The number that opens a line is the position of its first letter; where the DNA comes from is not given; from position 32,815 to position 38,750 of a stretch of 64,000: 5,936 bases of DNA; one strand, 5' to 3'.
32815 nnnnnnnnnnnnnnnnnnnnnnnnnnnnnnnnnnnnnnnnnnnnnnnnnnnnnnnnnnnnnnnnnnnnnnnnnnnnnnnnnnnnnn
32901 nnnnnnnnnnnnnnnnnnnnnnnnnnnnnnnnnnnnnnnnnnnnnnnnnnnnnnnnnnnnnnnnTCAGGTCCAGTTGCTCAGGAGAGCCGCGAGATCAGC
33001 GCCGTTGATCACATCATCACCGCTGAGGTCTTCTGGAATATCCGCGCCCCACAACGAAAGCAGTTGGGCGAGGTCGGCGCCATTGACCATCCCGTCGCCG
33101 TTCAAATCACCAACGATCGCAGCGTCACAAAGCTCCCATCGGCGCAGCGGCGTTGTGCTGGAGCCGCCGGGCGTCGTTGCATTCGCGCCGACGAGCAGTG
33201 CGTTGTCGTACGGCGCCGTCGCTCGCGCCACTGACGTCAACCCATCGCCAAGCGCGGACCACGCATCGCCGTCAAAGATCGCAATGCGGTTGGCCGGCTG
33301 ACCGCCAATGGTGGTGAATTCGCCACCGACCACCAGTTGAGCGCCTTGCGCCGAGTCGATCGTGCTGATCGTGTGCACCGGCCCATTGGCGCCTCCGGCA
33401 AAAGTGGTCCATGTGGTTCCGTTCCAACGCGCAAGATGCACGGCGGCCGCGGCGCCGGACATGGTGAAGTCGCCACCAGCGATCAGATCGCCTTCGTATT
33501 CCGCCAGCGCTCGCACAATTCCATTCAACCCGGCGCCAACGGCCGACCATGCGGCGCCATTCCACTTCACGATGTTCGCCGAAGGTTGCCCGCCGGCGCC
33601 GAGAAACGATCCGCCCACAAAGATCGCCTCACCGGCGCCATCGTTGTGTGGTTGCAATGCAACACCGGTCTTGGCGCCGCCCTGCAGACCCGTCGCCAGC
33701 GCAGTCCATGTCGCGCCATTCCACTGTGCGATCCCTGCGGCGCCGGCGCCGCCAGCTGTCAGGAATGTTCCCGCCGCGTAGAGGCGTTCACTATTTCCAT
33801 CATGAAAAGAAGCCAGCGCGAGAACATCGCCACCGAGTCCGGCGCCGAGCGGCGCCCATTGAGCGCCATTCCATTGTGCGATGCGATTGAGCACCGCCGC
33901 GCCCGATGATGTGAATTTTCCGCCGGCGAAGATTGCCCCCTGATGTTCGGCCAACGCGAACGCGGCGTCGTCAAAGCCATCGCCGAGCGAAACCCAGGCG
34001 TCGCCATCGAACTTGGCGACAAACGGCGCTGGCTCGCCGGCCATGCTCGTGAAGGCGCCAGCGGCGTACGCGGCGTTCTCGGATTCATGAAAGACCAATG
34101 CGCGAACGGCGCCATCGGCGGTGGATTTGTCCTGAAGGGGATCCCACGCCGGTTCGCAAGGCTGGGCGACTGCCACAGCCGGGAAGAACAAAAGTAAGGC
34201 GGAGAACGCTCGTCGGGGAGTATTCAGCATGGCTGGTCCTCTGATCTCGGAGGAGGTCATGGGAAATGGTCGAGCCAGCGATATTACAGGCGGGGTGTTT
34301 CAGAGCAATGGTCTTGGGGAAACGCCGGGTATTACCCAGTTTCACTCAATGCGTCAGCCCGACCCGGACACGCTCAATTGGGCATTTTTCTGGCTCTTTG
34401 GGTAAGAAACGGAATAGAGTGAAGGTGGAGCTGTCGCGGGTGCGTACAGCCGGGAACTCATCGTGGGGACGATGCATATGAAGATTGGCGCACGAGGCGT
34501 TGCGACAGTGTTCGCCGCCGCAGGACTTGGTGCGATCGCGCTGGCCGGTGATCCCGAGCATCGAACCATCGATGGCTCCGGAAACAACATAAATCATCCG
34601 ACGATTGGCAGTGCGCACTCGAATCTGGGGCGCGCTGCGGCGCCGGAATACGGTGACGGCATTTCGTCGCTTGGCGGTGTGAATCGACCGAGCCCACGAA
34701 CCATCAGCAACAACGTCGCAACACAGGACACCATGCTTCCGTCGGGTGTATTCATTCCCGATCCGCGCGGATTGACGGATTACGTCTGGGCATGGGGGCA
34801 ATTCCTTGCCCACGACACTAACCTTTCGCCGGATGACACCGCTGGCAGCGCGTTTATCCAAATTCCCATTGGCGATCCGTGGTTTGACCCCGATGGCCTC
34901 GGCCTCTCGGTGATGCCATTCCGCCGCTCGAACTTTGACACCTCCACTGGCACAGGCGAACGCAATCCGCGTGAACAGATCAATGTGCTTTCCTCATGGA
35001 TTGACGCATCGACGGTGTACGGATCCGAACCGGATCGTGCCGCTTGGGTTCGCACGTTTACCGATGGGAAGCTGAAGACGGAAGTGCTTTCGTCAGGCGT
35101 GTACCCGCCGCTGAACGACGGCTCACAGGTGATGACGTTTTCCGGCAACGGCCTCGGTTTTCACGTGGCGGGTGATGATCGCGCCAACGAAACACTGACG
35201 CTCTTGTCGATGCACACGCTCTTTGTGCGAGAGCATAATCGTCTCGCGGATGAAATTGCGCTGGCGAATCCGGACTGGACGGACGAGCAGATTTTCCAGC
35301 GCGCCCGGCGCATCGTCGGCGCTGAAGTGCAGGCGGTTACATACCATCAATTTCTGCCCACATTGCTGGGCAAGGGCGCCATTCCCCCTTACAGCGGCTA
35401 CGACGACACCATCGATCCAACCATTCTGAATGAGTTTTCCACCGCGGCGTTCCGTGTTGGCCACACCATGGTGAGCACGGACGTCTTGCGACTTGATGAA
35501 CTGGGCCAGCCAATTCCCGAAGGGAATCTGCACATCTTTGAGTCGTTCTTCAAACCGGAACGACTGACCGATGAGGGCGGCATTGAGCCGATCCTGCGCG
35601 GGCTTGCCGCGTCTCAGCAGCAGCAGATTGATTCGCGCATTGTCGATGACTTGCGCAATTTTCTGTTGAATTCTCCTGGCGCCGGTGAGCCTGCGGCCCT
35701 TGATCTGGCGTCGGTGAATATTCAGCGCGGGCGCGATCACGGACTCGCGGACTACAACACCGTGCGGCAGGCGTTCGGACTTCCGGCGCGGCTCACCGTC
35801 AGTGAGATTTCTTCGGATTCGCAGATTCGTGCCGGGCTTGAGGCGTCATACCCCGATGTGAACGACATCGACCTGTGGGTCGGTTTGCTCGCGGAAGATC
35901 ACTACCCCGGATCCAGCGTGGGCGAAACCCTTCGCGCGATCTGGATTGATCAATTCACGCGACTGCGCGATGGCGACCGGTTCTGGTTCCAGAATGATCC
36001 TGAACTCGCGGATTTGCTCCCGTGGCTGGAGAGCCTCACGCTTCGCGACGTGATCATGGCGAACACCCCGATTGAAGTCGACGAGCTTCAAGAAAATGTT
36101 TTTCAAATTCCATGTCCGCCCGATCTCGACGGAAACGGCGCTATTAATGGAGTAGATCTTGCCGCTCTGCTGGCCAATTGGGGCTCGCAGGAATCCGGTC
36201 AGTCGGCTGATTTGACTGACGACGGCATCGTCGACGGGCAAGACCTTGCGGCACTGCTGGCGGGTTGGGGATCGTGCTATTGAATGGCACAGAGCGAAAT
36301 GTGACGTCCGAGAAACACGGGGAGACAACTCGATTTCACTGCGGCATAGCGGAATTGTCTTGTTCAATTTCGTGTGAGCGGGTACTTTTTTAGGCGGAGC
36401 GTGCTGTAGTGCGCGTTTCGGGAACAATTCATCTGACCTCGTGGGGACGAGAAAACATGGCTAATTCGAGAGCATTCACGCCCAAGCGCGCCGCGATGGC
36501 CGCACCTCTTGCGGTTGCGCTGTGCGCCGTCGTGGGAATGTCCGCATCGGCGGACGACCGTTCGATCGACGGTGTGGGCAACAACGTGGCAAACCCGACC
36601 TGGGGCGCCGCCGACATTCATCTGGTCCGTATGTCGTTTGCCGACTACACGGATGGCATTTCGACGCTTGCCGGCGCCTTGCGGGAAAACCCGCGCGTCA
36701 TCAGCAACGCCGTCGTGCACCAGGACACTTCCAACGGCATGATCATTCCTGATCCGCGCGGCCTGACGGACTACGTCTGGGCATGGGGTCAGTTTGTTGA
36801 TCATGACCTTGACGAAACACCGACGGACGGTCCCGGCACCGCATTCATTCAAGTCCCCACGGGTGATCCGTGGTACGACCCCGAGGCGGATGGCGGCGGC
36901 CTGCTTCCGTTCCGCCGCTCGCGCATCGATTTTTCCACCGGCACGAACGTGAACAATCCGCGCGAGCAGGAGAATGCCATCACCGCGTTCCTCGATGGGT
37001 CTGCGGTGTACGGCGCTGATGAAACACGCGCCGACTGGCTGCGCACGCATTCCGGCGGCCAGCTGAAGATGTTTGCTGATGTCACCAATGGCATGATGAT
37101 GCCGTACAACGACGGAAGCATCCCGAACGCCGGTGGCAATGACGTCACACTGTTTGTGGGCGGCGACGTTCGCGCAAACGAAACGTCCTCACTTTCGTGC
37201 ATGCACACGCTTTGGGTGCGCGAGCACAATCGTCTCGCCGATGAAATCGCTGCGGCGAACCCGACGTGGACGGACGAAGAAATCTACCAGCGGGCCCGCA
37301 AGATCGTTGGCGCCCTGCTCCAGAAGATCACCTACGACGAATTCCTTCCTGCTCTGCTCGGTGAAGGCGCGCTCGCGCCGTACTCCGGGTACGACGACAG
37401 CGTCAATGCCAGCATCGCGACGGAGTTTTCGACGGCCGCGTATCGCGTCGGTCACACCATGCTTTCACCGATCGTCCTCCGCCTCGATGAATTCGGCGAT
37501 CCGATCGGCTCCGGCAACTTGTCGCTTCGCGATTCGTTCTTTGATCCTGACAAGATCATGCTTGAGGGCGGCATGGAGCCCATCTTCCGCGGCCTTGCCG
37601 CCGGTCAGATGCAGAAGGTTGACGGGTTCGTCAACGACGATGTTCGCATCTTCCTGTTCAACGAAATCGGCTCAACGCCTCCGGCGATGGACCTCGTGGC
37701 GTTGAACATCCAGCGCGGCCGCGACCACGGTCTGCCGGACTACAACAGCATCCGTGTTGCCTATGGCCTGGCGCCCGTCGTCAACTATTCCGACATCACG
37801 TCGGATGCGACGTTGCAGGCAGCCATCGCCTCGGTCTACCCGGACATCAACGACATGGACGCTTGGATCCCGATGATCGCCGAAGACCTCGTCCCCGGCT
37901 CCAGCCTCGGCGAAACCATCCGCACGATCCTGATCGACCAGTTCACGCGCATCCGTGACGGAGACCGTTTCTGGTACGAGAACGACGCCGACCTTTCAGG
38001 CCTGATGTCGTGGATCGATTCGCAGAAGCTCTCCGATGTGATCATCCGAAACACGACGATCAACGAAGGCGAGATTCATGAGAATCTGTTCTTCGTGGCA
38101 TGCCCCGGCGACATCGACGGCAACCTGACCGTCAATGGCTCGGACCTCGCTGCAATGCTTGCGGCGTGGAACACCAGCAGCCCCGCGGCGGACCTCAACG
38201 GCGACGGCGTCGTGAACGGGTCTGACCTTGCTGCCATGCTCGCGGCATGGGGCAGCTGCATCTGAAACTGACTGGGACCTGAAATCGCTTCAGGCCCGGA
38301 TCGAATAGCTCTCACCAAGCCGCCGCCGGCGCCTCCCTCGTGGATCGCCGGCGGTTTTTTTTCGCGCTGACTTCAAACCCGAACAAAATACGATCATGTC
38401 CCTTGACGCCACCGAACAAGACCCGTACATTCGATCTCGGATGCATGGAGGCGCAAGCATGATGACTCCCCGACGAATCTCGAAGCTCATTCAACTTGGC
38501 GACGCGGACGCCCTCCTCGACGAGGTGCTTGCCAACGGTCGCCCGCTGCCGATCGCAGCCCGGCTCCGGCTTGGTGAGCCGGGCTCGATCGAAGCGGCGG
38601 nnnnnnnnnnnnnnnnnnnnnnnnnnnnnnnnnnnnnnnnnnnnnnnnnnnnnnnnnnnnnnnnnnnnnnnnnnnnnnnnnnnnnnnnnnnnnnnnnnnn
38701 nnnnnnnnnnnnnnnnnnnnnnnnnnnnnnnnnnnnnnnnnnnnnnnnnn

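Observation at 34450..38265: Tandem pair of bacterial animal-type heme peroxidases with dockerin tails and a shared 12-mer upstream of both start codons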

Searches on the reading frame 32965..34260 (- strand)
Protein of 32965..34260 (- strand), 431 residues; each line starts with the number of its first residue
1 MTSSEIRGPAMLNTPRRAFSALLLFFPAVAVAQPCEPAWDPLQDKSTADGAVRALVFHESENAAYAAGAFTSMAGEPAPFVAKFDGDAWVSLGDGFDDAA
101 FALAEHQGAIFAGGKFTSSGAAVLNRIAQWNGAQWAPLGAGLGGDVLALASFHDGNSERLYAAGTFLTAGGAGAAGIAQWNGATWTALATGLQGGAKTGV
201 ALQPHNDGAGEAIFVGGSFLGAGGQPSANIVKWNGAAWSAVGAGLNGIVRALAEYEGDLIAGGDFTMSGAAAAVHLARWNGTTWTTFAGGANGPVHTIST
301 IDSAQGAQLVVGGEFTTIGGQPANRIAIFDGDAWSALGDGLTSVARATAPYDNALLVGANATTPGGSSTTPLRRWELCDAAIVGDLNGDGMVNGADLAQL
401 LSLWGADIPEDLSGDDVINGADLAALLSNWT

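Call 7: search_protein_families(library=pfam, proteins=[window:32965-34260:-], max_evalue=0.01)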
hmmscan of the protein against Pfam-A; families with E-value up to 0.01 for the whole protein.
window:32965-34260:- (431 aa): 4 families
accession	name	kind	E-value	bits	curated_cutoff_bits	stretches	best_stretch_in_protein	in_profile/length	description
PF12768.13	Rax2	-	7.6e-16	58.7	28.8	1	210-340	35-165/254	Rax2 C-terminal beta propeller domain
PF17164.10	DUF5122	-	3.1e-09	37.4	27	0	309-327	6-24/36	Domain of unknown function (DUF5122) beta-propeller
PF19565.4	DUF6087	-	9.3e-05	23.1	27.1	0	127-139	46-58/99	Family of unknown function (DUF6087)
PF00404.24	Dockerin_1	-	0.0011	19.6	22.9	0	384-400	2-18/57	Dockerin type I domain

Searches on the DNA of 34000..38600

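Call 28: search_rna_families(source=window, start=34000, end=38600, threshold=evalue, max_evalue=10)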
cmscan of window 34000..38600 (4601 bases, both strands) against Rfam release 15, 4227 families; matches with E-value up to 10: 1.
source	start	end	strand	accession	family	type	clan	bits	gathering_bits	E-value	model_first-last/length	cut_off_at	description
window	34052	34114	-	RF02806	PyrR208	Gene; snRNA; snoRNA; HACA-box;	-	18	64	3.5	1-60/60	no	Pyrobaculum sRNA 208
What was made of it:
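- On Described structured RNA families (Rfam 15): Only one chance-level hit (E 3.5) in 34000-38600, and it lies elsewhere (call 28).
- There is no Rfam match (call 28).
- Tried and rejected: Rfam gave nothing (call 28).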
